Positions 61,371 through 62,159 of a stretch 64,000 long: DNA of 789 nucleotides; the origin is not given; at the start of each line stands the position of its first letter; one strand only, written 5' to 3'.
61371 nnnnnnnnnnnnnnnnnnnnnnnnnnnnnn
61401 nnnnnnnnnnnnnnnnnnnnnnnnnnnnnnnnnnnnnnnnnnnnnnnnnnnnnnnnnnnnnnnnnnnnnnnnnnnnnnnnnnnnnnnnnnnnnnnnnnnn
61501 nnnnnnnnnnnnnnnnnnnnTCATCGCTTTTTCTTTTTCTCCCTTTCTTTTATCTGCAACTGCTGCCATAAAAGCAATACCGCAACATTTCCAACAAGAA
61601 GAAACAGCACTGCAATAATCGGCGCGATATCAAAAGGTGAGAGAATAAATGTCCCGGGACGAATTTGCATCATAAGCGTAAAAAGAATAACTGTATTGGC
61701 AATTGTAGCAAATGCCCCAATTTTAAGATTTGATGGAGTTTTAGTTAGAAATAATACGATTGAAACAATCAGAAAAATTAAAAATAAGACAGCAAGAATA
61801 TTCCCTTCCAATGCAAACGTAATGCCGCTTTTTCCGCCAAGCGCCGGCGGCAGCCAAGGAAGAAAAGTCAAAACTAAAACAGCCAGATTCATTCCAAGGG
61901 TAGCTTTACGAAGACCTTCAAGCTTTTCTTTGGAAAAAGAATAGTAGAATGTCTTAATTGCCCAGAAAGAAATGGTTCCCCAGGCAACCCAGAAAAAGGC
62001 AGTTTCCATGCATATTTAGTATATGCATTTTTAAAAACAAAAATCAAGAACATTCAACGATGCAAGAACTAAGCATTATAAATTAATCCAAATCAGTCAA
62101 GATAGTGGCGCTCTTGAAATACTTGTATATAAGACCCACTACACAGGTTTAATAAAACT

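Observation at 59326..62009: PrsW-type intramembrane protease fused to a pre-toxin-TG-like motif and a GC-shifted C-terminal domain, flanked by small membrane-protein genes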

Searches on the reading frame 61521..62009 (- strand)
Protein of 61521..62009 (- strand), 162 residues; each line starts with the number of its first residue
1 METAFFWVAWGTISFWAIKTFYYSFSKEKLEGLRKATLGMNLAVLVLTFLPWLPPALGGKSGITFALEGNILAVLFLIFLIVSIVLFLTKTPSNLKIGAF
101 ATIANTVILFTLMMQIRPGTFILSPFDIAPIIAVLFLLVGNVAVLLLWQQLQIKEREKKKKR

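Call 3: search_protein_families(library=pfam, proteins=[window:61521-62009:-], max_evalue=1)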
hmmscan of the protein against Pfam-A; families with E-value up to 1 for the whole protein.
window:61521-62009:- (162 aa): 1 family
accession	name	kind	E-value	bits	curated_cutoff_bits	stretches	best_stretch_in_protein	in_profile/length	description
PF19529.4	DUF6057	-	0.56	9.5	29.8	1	65-148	99-176/569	Family of unknown function (DUF6057)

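Call 4: search_protein_families(library=ncbifam, proteins=[window:61521-62009:-], max_evalue=1)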
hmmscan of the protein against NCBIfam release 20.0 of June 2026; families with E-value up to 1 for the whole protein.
window:61521-62009:- (162 aa): 3 families
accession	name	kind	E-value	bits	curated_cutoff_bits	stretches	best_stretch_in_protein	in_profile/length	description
TIGR04154.1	archaeo_STT3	subfamily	0.012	14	450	1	69-160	211-301/831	oligosaccharyl transferase, archaeosortase A system-associated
NF009107.0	PRK12452.1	equivalog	0.061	12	787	1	74-152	7-80/509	cardiolipin synthase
NF043039.1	HgcAB_like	equivalog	0.58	9.7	285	1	2-114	157-268/350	HgcAB-like fusion protein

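Call 38: search_protein_families(library=padloc, proteins=[window:61521-62009:-], max_evalue=0.1)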
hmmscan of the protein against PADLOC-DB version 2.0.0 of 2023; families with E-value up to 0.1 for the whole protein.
window:61521-62009:- (162 aa): 0 families

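Call 46: find_homologous_proteins(query=A3, max_evalue=0.01)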
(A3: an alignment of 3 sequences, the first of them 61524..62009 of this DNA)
Query A3 (3 sequences) (162 aa, profile of the alignment): 195 proteins with E <= 0.01 among 8000 candidates; the best 120 are listed.
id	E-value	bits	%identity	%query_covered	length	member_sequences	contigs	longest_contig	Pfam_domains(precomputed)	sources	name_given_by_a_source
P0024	4.3e-80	286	99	100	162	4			-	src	-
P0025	4.1e-77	276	68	96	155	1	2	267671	-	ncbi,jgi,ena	-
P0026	2.7e-76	273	40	100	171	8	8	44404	-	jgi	-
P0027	1.8e-72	261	69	98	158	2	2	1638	-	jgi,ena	-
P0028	3.7e-71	257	76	99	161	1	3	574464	-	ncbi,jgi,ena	-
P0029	5.8e-71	256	80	84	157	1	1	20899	-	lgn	-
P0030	1.9e-70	254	70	99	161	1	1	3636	-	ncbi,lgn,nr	ncbi:MAG: hypothetical protein Q8R36_04610 [bacterium]|nr:hypothetical protein [bacterium]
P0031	2.6e-70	254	76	99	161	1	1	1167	-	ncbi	-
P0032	2.8e-70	254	72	99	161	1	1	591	-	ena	-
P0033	4.8e-70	253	72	98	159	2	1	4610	-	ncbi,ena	-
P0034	7.3e-70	252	69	99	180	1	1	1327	-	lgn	-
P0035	8.9e-70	252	72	99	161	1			-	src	-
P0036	1.7e-69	251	72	100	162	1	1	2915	-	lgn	-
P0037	3.8e-69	250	75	98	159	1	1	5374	-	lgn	-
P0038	4.2e-69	250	73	98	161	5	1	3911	-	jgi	-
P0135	1.2e-60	222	62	99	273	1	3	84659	-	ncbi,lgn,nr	ncbi:MAG: hypothetical protein HYV40_01315 [Candidatus Levybacteria bacterium]|nr:hypothetical prote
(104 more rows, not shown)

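Call 47: find_encoding_contigs(protein=P0028, flank=5000, max_places=1)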
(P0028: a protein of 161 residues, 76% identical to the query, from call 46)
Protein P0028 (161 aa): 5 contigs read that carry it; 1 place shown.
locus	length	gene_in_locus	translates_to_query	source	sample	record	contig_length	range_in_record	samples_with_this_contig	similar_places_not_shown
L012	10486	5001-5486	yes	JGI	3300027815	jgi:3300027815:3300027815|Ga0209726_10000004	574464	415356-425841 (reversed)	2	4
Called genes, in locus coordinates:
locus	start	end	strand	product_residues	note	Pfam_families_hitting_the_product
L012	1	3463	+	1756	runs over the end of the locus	PF01835:MG2, PF07703:A2M_BRD, PF05203:Hom_end_hint, PF07591:PT-HINT, PF14623:Vint (weak), PF00207:A2M, PF07678:TED_complement, PF17973:bMG10, +1 more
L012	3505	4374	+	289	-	PF01875:Memo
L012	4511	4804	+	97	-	-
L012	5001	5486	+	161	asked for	-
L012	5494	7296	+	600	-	-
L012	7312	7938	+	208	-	-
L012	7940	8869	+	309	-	-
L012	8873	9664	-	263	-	-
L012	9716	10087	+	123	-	-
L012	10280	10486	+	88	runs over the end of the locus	-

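Call 48: find_encoding_contigs(protein=P0135, flank=5000, max_places=1)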
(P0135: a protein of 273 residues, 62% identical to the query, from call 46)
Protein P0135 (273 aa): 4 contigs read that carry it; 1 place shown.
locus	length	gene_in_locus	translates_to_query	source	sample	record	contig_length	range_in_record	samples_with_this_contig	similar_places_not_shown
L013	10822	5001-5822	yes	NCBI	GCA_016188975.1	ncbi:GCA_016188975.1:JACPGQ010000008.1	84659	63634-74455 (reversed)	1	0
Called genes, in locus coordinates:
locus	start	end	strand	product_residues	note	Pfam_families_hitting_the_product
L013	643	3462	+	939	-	PF07517:SecA_DEAD, PF01043:SecA_PP_bind, PF21090:P-loop_SecA, PF07516:SecA_SW, PF02810:SEC-C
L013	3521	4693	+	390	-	PF04773:FecR (weak)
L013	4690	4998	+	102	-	-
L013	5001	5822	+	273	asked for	-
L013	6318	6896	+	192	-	PF00677:Lum_binding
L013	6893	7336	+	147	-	PF00885:DMRL_synthase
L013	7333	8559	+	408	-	PF00926:DHBP_synthase, PF00925:GTP_cyclohydro2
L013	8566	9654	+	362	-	PF00383:dCMP_cyt_deam_1, PF14437:MafB19-deam (weak), PF01872:RibD_C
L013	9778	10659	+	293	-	-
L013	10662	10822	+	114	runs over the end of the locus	-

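Call 49: find_encoding_contigs(protein=P0029, flank=5000, max_places=1)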
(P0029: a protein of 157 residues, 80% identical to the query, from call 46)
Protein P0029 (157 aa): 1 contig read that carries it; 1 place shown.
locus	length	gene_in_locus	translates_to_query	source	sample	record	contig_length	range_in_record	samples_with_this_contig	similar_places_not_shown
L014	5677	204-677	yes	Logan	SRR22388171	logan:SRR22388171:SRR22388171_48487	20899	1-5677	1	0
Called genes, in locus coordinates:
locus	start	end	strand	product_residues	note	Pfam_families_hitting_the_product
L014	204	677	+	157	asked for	-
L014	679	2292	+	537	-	-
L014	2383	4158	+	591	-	-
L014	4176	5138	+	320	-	PF06271:RDD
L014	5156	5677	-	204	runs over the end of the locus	PF20108:DUF6498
